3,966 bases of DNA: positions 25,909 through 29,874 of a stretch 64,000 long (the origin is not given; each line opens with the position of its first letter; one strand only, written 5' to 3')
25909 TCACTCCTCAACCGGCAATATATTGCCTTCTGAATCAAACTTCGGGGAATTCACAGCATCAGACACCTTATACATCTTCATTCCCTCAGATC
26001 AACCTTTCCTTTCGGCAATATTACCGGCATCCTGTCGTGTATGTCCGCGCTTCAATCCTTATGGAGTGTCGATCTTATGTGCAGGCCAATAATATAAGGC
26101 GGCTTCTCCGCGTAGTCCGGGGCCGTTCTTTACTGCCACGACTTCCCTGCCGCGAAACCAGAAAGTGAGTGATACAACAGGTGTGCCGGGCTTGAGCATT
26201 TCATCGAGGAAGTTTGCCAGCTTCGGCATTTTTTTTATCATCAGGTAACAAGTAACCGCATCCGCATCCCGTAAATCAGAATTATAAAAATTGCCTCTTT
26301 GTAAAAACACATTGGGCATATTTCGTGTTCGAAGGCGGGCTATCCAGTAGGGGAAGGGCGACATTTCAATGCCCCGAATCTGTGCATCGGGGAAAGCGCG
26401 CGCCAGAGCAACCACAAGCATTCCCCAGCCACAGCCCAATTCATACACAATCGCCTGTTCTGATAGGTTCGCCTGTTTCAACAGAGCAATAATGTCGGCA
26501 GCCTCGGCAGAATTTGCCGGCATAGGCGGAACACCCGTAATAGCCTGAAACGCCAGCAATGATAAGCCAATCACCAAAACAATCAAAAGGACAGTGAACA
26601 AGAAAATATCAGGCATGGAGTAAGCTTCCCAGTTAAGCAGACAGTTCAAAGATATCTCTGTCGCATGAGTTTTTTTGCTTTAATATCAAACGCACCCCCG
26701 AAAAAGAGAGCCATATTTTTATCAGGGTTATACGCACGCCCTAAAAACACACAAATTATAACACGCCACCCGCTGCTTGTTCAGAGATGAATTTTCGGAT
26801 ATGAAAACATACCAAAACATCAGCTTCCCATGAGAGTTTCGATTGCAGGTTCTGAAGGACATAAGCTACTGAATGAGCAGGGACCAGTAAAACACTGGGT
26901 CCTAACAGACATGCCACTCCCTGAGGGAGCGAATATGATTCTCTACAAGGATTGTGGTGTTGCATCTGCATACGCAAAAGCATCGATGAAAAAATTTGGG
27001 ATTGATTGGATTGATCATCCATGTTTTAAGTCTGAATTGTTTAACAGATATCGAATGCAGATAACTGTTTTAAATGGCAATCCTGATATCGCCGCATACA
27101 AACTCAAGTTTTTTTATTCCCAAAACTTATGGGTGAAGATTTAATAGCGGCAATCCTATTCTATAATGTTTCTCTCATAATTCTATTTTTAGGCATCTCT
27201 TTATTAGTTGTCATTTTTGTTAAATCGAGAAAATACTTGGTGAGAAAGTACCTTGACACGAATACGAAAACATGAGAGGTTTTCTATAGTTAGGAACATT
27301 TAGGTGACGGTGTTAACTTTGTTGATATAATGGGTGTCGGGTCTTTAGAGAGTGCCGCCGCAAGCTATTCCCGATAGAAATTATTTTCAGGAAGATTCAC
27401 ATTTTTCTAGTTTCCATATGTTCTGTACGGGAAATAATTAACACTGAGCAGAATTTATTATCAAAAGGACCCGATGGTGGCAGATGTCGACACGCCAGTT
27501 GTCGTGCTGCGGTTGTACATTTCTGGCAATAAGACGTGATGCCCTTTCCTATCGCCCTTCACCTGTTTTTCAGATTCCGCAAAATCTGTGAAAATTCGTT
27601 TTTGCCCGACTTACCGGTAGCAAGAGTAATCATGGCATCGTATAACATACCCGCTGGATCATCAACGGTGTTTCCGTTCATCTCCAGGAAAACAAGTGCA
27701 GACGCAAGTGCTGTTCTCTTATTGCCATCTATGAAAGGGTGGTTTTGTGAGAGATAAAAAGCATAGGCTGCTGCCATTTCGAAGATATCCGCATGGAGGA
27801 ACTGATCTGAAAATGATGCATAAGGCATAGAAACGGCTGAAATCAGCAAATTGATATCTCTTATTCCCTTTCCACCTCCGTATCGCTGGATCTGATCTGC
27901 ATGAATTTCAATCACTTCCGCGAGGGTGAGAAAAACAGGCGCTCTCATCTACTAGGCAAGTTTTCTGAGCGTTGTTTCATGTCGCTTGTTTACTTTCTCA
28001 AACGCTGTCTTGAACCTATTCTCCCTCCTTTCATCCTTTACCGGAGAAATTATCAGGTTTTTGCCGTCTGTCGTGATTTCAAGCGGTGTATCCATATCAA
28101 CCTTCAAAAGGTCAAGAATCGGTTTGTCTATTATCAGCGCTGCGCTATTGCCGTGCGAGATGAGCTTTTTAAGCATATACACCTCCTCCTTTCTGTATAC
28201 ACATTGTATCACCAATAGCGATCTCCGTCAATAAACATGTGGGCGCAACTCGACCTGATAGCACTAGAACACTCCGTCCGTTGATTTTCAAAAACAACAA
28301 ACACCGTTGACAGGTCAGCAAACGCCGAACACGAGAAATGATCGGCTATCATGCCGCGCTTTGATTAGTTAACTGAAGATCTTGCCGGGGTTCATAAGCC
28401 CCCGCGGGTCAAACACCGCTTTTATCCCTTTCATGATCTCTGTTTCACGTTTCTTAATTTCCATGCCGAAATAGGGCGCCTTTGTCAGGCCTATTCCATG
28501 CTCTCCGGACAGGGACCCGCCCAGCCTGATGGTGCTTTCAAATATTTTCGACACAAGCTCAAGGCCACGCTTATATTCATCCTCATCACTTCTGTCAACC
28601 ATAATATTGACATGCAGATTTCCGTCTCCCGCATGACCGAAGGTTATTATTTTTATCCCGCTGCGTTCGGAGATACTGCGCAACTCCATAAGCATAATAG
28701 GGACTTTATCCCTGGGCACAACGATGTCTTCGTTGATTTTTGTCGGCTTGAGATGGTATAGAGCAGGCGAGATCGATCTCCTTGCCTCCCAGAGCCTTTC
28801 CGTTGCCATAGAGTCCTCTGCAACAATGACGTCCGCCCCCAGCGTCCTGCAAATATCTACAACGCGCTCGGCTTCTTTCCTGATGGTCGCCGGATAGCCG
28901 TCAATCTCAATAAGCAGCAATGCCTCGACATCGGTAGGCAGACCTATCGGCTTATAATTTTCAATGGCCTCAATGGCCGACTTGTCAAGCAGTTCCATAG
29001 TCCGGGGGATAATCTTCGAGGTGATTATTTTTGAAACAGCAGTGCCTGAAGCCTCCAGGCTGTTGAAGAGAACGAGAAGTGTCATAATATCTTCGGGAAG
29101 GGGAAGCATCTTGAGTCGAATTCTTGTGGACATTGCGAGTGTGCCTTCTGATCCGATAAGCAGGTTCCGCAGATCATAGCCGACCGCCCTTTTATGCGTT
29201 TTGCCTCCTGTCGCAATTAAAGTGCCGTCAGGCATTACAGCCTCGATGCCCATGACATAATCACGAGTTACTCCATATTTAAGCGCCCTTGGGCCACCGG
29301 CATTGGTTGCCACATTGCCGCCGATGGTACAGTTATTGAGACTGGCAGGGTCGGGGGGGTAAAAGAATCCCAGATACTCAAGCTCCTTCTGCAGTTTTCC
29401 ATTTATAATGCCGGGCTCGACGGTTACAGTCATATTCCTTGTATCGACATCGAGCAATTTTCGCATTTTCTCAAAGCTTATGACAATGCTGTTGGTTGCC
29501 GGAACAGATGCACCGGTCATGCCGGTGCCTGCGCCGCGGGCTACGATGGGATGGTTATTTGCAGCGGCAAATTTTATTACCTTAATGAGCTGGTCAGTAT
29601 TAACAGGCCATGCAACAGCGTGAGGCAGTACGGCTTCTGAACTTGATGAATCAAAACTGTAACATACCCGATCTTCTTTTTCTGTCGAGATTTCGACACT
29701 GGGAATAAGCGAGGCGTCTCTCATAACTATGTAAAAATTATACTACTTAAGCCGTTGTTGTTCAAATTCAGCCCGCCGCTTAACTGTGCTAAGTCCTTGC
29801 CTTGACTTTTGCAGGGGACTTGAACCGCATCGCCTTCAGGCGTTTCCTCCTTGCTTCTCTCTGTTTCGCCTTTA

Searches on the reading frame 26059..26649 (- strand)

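Call 87: search_protein_families(library=pfam, proteins=[window:26059-26649:-], max_evalue=0.000001)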
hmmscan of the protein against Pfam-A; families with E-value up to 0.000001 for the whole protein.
window:26059-26649:- (196 aa): 1 family
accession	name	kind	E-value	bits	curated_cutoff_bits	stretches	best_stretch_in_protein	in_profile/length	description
PF13649.12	Methyltransf_25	-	3.4e-08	34.5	27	1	68-152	1-90/97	Methyltransferase domain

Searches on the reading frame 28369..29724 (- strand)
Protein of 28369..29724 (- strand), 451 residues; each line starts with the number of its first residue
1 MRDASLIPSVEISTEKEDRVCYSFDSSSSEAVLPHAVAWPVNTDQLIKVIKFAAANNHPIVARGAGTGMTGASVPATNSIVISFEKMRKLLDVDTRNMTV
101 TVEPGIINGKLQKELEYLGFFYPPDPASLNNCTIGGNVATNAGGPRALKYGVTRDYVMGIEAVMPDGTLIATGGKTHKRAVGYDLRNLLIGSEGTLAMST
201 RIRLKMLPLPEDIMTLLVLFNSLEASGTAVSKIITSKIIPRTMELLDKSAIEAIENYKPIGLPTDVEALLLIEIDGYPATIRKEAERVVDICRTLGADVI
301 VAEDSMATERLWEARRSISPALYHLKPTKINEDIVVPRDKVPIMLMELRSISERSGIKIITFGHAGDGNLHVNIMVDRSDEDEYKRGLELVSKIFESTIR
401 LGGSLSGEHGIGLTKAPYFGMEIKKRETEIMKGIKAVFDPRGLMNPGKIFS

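Call 87: search_protein_families(library=pfam, proteins=[window:28369-29724:-], max_evalue=0.000001)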
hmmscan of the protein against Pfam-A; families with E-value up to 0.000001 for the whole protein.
window:28369-29724:- (451 aa): 2 families
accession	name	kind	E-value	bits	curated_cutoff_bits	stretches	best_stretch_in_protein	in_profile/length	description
PF02913.24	FAD-oxidase_C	-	1.4e-69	235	21.2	1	210-449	2-248/248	FAD linked oxidases, C-terminal domain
PF01565.28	FAD_binding_4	-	1.4e-42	145.1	26.4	1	34-172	1-138/139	FAD binding domain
